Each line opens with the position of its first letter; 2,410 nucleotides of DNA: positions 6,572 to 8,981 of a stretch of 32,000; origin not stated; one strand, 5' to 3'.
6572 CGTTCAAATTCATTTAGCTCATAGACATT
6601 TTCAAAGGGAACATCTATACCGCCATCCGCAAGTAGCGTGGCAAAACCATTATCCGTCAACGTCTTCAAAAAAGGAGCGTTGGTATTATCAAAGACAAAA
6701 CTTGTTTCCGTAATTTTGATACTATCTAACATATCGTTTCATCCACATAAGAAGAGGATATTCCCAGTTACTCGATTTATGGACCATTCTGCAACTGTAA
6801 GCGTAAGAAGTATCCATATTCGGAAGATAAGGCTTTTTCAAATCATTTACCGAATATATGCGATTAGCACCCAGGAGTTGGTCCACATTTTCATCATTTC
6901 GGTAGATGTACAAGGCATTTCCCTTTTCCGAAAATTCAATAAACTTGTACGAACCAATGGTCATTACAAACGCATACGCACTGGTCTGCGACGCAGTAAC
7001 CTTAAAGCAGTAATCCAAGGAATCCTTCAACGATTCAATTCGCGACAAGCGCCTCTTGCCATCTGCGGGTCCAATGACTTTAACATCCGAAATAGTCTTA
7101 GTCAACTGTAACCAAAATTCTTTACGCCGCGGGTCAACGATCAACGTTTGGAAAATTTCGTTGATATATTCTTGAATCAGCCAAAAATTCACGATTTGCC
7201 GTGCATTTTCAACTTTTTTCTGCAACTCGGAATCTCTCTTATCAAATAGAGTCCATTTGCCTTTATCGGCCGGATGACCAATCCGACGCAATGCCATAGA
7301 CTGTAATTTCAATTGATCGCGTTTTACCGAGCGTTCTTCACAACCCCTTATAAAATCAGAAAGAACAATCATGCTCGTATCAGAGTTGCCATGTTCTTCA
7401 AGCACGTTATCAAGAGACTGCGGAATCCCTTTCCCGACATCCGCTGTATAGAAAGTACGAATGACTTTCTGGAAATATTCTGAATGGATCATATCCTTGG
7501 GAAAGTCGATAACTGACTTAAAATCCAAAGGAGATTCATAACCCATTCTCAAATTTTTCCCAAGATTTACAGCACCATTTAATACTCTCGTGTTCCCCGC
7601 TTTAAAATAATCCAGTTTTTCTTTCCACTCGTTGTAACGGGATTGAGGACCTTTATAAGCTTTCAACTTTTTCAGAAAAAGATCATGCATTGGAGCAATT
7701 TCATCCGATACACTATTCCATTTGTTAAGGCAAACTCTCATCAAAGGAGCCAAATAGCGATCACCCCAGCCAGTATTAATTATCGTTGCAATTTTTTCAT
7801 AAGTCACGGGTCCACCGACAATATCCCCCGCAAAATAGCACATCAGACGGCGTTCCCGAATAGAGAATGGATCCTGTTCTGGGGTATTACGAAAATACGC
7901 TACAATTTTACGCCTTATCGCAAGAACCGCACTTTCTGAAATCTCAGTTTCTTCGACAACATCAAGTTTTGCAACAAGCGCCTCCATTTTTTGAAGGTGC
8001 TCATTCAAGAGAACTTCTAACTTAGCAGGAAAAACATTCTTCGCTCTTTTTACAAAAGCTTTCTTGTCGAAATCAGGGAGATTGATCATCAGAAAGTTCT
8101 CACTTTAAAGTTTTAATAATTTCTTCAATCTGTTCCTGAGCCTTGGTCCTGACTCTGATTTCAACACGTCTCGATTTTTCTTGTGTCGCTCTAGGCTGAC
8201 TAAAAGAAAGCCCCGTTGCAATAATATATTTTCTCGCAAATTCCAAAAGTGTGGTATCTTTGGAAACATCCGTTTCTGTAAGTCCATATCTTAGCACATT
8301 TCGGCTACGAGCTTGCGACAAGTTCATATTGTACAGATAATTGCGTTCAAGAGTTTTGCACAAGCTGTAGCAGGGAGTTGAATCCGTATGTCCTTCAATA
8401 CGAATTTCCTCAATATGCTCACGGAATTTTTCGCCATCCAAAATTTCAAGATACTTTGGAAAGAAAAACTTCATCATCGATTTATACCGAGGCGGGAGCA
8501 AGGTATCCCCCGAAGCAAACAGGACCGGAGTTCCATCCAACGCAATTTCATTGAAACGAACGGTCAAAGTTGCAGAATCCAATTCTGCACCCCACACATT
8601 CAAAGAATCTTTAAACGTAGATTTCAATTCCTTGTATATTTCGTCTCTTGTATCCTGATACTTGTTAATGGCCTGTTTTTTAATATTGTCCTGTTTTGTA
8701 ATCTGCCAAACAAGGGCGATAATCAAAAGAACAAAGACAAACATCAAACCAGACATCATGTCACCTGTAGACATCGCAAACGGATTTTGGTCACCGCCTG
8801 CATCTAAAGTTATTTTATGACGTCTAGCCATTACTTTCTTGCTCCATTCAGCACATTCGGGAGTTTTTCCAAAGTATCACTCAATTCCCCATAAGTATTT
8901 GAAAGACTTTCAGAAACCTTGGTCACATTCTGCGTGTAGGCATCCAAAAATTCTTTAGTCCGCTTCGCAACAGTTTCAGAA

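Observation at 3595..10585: Zorya type I-like anti-phage operon: MotA-like with long tail, MotB/OmpA-like, unknown protein, SNF2-Mrr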

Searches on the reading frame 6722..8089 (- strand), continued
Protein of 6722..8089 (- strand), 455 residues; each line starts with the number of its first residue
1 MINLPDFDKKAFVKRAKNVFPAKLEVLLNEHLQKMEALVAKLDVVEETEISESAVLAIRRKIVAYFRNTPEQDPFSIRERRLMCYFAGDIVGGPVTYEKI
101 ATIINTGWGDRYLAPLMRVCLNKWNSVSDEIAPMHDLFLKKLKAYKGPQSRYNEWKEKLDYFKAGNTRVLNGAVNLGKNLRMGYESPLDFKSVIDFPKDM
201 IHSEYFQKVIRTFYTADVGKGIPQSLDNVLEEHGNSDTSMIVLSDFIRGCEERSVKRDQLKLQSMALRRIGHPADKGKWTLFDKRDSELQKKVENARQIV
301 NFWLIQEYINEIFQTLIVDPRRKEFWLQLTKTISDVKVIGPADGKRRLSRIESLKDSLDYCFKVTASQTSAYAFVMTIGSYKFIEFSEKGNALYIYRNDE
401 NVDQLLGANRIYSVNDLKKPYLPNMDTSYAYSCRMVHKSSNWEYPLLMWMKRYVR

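Call 72: search_protein_families(library=padloc, proteins=[L001:17508-18767:+], max_evalue=0.001)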
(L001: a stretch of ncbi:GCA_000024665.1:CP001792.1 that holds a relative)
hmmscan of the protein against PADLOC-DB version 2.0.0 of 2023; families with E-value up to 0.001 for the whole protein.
L001:17508-18767:+ (419 aa): 0 families

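Call 88: search_solved_structures(query=P0095, max_evalue=1, show_alignments=1)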
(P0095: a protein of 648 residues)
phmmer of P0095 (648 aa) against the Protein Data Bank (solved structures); distinct sequences matched with E-value up to 1: 1.
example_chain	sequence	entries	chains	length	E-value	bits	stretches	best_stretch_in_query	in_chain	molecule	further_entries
6xi1_AAA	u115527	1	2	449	0.3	12.5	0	392-416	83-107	Flagellin hook IN motif family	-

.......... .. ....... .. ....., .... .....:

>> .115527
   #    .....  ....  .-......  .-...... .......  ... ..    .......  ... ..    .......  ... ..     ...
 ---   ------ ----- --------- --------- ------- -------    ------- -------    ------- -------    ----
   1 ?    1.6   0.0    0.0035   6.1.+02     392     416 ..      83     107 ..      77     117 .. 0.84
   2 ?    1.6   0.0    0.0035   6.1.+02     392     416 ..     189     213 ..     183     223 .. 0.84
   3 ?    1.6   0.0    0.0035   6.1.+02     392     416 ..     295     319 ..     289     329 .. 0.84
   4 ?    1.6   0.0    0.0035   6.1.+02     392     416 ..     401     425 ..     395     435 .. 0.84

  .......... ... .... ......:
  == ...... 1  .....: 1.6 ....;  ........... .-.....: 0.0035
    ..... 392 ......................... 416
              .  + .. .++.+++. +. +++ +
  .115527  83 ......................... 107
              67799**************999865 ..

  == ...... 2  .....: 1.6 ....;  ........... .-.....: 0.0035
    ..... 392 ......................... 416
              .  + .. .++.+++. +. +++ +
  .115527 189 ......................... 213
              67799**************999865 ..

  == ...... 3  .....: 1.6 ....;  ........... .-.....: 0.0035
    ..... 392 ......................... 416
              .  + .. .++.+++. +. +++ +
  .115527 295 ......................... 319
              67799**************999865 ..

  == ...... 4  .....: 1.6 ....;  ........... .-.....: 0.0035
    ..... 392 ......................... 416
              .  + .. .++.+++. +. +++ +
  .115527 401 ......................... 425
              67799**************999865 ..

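Call 90: search_solved_structures(query=A7, max_evalue=1, show_alignments=1)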
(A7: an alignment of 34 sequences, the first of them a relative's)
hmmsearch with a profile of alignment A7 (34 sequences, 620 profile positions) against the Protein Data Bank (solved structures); distinct sequences matched with E-value up to 1: 1.
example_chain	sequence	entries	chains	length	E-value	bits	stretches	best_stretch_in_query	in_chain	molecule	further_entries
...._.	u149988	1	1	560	6.2e-07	31.6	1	298-402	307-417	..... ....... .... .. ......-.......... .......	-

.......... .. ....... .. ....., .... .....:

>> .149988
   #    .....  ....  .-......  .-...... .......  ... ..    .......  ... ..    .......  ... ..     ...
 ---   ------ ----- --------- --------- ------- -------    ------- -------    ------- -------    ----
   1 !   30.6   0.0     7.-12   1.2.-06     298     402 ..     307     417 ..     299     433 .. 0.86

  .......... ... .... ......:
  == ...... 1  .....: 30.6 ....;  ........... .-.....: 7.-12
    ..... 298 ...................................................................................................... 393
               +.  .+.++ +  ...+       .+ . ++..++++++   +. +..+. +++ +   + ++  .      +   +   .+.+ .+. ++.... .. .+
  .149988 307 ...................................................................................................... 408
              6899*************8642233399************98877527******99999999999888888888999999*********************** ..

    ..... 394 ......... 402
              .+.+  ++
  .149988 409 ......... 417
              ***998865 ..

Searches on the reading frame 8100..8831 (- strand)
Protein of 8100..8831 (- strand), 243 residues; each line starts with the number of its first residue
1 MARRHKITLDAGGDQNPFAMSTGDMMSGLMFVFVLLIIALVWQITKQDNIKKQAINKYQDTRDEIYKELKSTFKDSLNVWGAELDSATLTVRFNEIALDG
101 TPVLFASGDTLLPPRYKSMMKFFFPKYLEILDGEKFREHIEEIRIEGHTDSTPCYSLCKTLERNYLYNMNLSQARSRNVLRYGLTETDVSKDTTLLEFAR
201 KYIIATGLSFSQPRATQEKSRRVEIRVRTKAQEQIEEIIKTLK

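Call 3: search_protein_families(library=padloc, proteins=[window:8100-8831:-], max_evalue=0.01)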
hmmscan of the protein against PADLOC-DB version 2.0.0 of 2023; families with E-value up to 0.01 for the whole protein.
window:8100-8831:- (243 aa): 7 families
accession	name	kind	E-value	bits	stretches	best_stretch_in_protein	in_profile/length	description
PDLC00609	ZorB1|ZorB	-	6.6e-63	210.3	1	4-242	4-229/232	MotB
PDLC00641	ZorB2|ZorB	-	1.3e-59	199.8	1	15-241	13-236/238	MotB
PDLC00611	ZorB1|ZorB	-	5.3e-24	83.2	1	15-231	17-217/240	MotB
PDLC00608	ZorB1|ZorB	-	4.3e-19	66.8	1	13-198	12-185/243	MotB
PDLC00610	ZorB1|ZorB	-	1.2e-15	55.8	1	15-183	13-185/254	MotB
PDLC00612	ZorB1|ZorB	-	2.4e-10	38.4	2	19-70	18-69/293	MotB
PDLC00651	ZorB3|ZorB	-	1.3e-08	32.7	1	15-233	12-208/215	MotB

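Call 4: search_protein_families(library=pfam, proteins=[window:8100-8831:-], max_evalue=0.01)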
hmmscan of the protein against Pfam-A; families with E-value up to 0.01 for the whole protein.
window:8100-8831:- (243 aa): 1 family
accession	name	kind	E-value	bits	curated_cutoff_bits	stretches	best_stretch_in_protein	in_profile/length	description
PF00691.25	OmpA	-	3.6e-07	30.9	27.2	1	104-193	1-73/98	OmpA family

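Call 22: search_solved_structures(query=window:8100-8831:-, max_evalue=0.01, show_alignments=1)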
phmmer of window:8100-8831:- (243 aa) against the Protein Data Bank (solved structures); distinct sequences matched with E-value up to 0.01: 3.
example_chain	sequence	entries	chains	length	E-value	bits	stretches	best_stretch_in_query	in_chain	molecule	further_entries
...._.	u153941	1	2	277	1.3e-27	100.3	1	18-240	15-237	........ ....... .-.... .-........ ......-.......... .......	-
8qyd_F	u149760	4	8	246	1.9e-08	37.6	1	15-228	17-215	Membrane protein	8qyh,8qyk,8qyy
8vvn_B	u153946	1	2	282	3.9e-08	36.6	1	14-200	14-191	Chemotaxis protein MotB-related protein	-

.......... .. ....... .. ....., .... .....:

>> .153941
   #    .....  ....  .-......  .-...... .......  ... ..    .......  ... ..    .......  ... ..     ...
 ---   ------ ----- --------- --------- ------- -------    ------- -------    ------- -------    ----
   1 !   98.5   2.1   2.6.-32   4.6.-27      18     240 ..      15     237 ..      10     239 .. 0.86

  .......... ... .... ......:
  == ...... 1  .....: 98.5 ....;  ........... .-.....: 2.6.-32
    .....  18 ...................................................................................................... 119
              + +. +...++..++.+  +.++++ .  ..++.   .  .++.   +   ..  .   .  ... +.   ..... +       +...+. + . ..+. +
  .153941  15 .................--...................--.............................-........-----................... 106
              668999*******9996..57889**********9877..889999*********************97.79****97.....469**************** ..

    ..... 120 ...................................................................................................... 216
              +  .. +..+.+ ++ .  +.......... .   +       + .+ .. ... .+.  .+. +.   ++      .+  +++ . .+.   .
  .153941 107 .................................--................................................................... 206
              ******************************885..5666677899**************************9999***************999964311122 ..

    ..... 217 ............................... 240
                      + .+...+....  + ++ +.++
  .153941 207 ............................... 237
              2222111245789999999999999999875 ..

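Call 32: search_protein_families(library=ncbifam, proteins=[window:8100-8831:-], max_evalue=0.01)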
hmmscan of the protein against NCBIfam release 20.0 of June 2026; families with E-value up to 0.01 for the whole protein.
window:8100-8831:- (243 aa): 9 families
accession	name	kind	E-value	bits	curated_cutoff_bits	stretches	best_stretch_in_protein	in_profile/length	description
NF041787.1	anti-phage_ZorB2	equivalog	5.2e-37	128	400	1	26-240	1-209/210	type II Zorya anti-phage system protein ZorB2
NF041788.1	anti-phage_ZorB1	equivalog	3e-16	59.6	400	1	15-228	17-215/243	type I Zorya anti-phage system protein ZorB1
NF006547.1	PRK09040.1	equivalog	1.6e-06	27.7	194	1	16-232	11-205/213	hypothetical protein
NF006508.0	PRK08944.1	subfamily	3.5e-06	26.5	259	1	47-238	133-298/304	MotB family protein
NF005195.1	PRK06667.1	equivalog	2.6e-05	24.1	300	1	141-207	157-219/241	flagellar motor protein MotB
NF005382.1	PRK06925.1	equivalog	0.00027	21.2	264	1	141-225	146-221/225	flagellar motor protein MotS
NF006541.1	PRK09038.1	equivalog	0.00029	20.5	283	1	47-182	91-207/253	flagellar motor protein MotD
TIGR03350.1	type_VI_ompA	equivalog_domain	0.00032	20.7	139.8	1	94-227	24-137/137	type VI secretion system protein TssL, long form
NF053611.1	YiaD_Gzip_OmpA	equivalog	0.0018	18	175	1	141-226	134-205/206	YiaD family glycine zipper/OmpA-like lipoprotein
